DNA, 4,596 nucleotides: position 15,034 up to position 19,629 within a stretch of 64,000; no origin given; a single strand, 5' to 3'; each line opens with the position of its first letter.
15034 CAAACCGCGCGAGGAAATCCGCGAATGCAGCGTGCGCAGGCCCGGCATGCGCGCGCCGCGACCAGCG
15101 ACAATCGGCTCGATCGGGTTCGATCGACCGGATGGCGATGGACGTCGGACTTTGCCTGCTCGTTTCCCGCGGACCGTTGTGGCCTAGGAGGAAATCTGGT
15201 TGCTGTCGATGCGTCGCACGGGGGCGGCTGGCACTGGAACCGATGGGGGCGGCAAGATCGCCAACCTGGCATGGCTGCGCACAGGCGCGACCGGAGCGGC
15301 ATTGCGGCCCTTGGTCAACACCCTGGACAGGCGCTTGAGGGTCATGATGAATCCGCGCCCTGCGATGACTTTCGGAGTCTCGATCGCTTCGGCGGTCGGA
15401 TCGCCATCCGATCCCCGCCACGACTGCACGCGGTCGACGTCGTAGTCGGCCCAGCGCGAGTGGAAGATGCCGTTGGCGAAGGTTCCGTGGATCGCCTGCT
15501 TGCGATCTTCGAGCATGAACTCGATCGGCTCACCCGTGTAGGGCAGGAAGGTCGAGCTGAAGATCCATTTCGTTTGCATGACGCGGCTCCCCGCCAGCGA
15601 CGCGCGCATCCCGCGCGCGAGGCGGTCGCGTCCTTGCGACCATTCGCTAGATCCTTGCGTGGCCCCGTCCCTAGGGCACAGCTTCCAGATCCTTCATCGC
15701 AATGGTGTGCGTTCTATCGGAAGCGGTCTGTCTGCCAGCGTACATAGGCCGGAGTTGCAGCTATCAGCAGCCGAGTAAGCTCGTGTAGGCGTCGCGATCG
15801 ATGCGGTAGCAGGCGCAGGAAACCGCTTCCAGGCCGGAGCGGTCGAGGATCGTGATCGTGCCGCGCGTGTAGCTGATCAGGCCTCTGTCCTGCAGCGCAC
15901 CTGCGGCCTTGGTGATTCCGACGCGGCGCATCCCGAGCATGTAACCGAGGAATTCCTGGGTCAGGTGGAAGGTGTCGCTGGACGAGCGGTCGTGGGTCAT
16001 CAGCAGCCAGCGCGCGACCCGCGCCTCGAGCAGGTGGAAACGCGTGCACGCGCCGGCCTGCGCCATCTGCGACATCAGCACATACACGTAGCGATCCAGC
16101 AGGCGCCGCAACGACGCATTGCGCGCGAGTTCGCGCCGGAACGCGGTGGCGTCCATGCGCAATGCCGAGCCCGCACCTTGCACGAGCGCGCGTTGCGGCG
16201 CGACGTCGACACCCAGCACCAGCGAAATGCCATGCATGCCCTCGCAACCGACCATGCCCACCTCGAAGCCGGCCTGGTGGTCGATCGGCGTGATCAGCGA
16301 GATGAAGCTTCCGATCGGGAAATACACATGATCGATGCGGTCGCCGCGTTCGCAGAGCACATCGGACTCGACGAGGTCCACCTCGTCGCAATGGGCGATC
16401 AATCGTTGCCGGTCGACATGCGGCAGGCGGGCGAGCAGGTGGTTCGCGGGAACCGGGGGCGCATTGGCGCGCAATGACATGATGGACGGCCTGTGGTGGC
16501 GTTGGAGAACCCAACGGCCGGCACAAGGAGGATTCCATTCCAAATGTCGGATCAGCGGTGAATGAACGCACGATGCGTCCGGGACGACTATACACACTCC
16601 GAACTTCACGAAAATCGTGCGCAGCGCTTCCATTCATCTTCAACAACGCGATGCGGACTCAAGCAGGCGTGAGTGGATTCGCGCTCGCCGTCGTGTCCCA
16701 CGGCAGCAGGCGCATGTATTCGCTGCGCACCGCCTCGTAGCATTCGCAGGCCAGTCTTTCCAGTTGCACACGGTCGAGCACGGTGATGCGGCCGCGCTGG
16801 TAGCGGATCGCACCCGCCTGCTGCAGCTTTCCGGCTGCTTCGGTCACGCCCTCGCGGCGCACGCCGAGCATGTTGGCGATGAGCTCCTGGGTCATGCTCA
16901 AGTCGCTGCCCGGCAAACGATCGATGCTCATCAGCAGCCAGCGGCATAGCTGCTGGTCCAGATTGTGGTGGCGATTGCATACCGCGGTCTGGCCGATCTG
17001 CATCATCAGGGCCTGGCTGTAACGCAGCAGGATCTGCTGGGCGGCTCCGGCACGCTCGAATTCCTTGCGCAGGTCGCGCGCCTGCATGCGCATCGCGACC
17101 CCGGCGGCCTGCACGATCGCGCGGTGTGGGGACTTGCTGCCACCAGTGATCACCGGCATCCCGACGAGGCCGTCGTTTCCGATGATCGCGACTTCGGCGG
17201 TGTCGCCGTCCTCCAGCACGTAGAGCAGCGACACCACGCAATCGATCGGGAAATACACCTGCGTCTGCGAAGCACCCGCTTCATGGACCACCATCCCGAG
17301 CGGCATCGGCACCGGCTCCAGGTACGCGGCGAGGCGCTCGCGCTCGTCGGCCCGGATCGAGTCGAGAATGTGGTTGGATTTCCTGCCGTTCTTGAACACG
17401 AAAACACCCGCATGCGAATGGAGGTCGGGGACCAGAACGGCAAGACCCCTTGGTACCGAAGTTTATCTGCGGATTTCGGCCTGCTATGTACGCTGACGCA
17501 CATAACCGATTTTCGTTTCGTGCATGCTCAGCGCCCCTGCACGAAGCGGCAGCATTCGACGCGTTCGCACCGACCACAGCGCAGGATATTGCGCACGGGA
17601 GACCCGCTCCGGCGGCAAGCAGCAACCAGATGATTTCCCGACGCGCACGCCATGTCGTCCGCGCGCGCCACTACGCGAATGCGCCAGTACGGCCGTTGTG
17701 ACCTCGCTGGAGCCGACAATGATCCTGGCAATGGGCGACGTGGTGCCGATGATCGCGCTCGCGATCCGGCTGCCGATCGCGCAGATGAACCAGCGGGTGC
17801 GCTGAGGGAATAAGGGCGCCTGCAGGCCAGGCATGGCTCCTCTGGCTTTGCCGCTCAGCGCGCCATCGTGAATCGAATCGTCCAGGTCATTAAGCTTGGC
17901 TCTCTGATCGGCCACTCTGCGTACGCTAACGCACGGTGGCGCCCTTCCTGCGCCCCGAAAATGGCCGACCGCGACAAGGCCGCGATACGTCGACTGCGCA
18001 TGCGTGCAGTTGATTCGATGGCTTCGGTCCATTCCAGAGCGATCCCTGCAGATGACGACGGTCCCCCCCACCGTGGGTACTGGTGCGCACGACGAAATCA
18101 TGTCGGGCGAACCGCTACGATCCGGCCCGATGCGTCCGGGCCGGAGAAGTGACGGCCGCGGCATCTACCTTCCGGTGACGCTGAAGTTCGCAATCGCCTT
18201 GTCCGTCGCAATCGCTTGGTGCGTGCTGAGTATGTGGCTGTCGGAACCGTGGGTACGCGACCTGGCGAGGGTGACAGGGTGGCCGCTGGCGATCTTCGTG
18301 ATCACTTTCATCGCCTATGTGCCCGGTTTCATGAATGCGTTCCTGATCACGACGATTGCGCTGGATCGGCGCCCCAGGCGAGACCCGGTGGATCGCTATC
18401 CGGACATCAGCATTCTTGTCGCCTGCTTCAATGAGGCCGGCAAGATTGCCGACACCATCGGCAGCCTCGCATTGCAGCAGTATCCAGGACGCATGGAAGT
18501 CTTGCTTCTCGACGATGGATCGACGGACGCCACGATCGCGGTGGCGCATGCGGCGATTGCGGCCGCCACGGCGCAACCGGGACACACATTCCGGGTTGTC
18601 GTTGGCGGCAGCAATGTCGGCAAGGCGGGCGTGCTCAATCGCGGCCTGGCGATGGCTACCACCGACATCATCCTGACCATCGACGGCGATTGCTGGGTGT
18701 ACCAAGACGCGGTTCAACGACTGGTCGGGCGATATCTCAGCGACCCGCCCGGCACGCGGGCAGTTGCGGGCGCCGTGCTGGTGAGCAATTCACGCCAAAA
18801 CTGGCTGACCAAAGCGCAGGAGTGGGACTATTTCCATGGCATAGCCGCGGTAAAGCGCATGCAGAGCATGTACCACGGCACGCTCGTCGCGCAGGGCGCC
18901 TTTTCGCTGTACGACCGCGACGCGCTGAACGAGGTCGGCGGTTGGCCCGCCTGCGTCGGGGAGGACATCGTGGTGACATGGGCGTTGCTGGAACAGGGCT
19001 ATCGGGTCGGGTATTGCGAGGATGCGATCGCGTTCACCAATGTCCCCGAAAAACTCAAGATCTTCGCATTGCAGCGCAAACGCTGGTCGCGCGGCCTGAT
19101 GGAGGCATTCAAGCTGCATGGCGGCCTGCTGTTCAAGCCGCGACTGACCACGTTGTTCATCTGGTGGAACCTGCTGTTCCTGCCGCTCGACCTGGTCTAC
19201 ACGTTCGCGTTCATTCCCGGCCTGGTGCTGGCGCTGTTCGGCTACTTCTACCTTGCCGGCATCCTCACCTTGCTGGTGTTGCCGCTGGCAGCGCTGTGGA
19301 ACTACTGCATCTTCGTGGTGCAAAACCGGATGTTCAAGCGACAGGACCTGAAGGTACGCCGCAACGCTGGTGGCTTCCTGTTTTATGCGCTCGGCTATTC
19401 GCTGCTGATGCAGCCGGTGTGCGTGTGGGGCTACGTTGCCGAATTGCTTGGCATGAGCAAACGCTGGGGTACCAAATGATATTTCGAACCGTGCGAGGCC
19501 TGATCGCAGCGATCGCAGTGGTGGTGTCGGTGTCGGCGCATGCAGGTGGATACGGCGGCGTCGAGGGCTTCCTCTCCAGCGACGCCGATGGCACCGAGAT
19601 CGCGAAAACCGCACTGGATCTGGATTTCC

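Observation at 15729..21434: Five copies of a 16-bp CRP-like box confined to the gaps around three Crp/Fnr paralogs and a synthase-porin pair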

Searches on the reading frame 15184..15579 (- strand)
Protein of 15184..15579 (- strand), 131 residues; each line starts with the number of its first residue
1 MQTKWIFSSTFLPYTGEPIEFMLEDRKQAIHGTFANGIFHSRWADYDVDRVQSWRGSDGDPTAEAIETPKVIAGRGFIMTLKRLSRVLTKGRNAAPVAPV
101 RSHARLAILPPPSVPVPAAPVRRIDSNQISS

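Call 15: search_protein_families(library=pfam, proteins=[window:15184-15579:-], max_evalue=0.01)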
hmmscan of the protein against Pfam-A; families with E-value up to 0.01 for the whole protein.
window:15184-15579:- (131 aa): 0 families

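Call 16: search_protein_families(library=ncbifam, proteins=[window:15184-15579:-], max_evalue=0.01)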
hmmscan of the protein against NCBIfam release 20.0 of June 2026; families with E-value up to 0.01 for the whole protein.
window:15184-15579:- (131 aa): 0 families

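Call 64: search_protein_families(library=pfam, proteins=[window:15184-15579:-], max_evalue=1)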
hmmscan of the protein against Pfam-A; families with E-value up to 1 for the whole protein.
window:15184-15579:- (131 aa): 0 families

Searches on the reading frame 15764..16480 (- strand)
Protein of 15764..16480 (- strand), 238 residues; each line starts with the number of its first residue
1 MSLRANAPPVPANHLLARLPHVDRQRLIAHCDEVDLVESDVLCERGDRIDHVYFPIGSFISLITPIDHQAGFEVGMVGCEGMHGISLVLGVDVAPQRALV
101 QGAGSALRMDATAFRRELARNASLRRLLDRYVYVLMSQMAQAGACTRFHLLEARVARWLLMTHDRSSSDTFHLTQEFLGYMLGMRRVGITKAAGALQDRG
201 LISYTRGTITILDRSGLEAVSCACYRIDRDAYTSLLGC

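Call 15: search_protein_families(library=pfam, proteins=[window:15764-16480:-], max_evalue=0.01)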
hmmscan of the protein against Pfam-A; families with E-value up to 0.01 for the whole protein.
window:15764-16480:- (238 aa): 1 family
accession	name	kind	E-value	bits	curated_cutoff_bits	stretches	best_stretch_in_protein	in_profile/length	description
PF13545.12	HTH_Crp_2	-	2.1e-16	60.1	27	1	153-219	1-69/70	Crp-like helix-turn-helix domain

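Call 16: search_protein_families(library=ncbifam, proteins=[window:15764-16480:-], max_evalue=0.01)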
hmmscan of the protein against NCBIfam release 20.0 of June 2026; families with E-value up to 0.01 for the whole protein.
window:15764-16480:- (238 aa): 0 families

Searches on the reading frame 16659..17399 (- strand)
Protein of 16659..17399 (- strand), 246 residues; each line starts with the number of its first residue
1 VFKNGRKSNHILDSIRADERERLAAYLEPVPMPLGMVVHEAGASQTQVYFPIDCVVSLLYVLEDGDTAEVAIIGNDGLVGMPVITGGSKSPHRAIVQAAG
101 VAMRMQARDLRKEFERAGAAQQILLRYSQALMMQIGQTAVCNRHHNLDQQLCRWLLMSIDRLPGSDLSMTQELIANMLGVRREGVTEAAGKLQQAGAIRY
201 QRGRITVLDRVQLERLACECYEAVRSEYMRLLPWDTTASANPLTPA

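Call 15: search_protein_families(library=pfam, proteins=[window:16659-17399:-], max_evalue=0.01)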
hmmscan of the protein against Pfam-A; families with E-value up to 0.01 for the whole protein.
window:16659-17399:- (246 aa): 3 families
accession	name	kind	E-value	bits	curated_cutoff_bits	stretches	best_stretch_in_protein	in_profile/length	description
PF13545.12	HTH_Crp_2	-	6e-16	58.6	27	1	149-216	1-70/70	Crp-like helix-turn-helix domain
PF00027.35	cNMP_binding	-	4.2e-05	23.9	27.5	1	35-116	7-88/89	Cyclic nucleotide-binding domain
PF12802.13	MarR_2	-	0.0026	18.3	27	1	155-202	10-54/61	MarR family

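Call 16: search_protein_families(library=ncbifam, proteins=[window:16659-17399:-], max_evalue=0.01)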
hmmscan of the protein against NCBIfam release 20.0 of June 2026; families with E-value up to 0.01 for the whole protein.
window:16659-17399:- (246 aa): 4 families
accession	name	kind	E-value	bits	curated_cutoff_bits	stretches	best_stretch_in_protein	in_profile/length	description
TIGR03697.1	NtcA_cyano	equivalog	9.4e-08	32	244.95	1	41-214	7-189/193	global nitrogen regulator NtcA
NF053664.1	TransRegPtrACyano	equivalog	0.0041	16.4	300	1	46-211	28-193/196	Crp/Fnr family transcriptional regulator PtrA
NF010499.0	PRK13918.1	equivalog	0.0065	16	274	0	169-217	153-201/205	CRP/FNR family transcriptional regulator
TIGR03338.1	phnR_burk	equivalog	0.0095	15.6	271.5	0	155-222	23-87/212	phosphonate utilization associated transcriptional regulator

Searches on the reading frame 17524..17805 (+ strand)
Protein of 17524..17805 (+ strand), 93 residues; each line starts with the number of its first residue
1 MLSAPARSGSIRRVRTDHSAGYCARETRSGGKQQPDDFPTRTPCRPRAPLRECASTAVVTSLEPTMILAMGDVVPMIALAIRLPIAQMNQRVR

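Call 15: search_protein_families(library=pfam, proteins=[window:17524-17805:+], max_evalue=0.01)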
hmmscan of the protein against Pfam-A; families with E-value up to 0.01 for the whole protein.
window:17524-17805:+ (93 aa): 0 families

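Call 16: search_protein_families(library=ncbifam, proteins=[window:17524-17805:+], max_evalue=0.01)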
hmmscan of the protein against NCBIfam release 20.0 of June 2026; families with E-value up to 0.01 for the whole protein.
window:17524-17805:+ (93 aa): 1 family
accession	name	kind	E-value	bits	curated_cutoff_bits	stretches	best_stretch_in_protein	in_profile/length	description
TIGR02120.1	GspF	equivalog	4.3e-07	29.5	424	1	56-92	365-401/401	type II secretion system inner membrane protein GspF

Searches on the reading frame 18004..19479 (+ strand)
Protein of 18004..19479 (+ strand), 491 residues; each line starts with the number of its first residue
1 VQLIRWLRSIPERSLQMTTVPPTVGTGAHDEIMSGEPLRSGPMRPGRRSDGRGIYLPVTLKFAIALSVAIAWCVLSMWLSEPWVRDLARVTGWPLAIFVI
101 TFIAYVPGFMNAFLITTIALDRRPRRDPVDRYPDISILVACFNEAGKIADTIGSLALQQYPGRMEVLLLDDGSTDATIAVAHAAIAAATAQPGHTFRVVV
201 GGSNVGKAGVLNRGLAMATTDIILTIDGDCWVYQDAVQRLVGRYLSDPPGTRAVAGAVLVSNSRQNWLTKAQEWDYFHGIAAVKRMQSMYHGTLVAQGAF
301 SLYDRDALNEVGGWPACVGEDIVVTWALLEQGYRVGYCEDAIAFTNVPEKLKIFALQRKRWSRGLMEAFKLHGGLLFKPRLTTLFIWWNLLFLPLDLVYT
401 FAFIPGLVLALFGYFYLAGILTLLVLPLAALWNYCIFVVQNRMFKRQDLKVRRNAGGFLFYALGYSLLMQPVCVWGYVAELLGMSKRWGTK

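Call 15: search_protein_families(library=pfam, proteins=[window:18004-19479:+], max_evalue=0.01)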
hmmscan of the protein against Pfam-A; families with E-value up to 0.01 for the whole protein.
window:18004-19479:+ (491 aa): 6 families
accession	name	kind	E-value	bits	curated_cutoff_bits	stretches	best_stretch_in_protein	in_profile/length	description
PF00535.33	Glycos_transf_2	-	1.9e-27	96.7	23.3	1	136-311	1-167/168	Glycosyl transferase family 2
PF13641.12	Glyco_tranf_2_3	-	4.9e-25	89.3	27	1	133-364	1-230/230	Glycosyltransferase like family 2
PF13632.12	Glyco_trans_2_3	-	2.9e-19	70.1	27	1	222-426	1-192/198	Glycosyl transferase family group 2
PF03142.21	Chitin_synth_2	-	2.1e-14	53.5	27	1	214-324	196-307/527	Chitin synthase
PF13506.12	Glyco_transf_21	-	3.3e-09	36.9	21.7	1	202-363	10-174/174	Glycosyl transferase family 21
PF10111.15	Glyco_tranf_2_2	-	3.2e-07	30.5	27.3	1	143-268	8-134/276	Glycosyltransferase like family 2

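Call 16: search_protein_families(library=ncbifam, proteins=[window:18004-19479:+], max_evalue=0.01)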
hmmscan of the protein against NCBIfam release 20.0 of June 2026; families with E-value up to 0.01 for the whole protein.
window:18004-19479:+ (491 aa): 24 families
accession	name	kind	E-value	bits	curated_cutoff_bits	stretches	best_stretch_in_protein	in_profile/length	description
TIGR03937.1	PgaC_IcaA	equivalog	3.8e-44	151.3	422.3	1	116-412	28-315/407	poly-beta-1,6-N-acetyl-D-glucosamine synthase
TIGR04242.1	nodulat_NodC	equivalog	2.8e-31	108.9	550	1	126-365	41-284/395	chitooligosaccharide synthase NodC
TIGR03111.1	glyc2_xrt_Gpos1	hypoth_equivalog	2.7e-28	99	363.95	1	90-404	7-331/439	TIGR03111 family XrtG-associated glycosyltransferase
TIGR03965.1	mycofact_glyco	equivalog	4.5e-20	72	280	1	124-364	65-299/467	mycofactocin biosynthesis glycosyltransferase MftF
TIGR03030.1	CelA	equivalog_domain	2.2e-19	68.9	699.1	2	102-248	99-257/714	UDP-forming cellulose synthase catalytic subunit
NF041875.1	EPS_EpsD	equivalog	8.8e-19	68.1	370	1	135-350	1-211/325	exopolysaccharide biosynthesis glycosyltransferase EpsD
TIGR03469.1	HpnB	hypoth_equivalog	1.3e-16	60.6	379.25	1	127-315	38-230/386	hopene-associated glycosyltransferase HpnB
NF008558.0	PRK11498.1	equivalog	6.8e-12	44.1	992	1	110-378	248-514/872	UDP-forming cellulose synthase catalytic subunit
TIGR04283.1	glyco_like_mftF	equivalog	9.4e-12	45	182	1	135-339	1-179/221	TIGR04283 family arsenosugar biosynthesis glycosyltransferase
NF053846.1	glyco_with_XrtP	equivalog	3.2e-10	39.3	520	1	100-390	14-323/440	XrtP-associated glycosyltransferase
NF010496.0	PRK13915.1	equivalog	9e-10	38.1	262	1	134-248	32-146/307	glucosyl-3-phosphoglycerate synthase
NF041865.1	EpsU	equivalog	1.1e-09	37.8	700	1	113-383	19-283/394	exopolysaccharide biosynthesis GT2 family glycosyltransferase EpsU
NF007482.0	PRK10073.1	equivalog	1.6e-08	34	423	1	132-241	5-107/334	glycosyltransferase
NF053739.1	GlytfEpsEBac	equivalog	3e-07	29.7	450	1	133-240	1-103/265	glycosyltransferase EpsE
NF047588.1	GlcsyltransPgfSStrep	equivalog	4.4e-07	29.4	500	1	135-244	3-110/308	glycosyltransferase PgfS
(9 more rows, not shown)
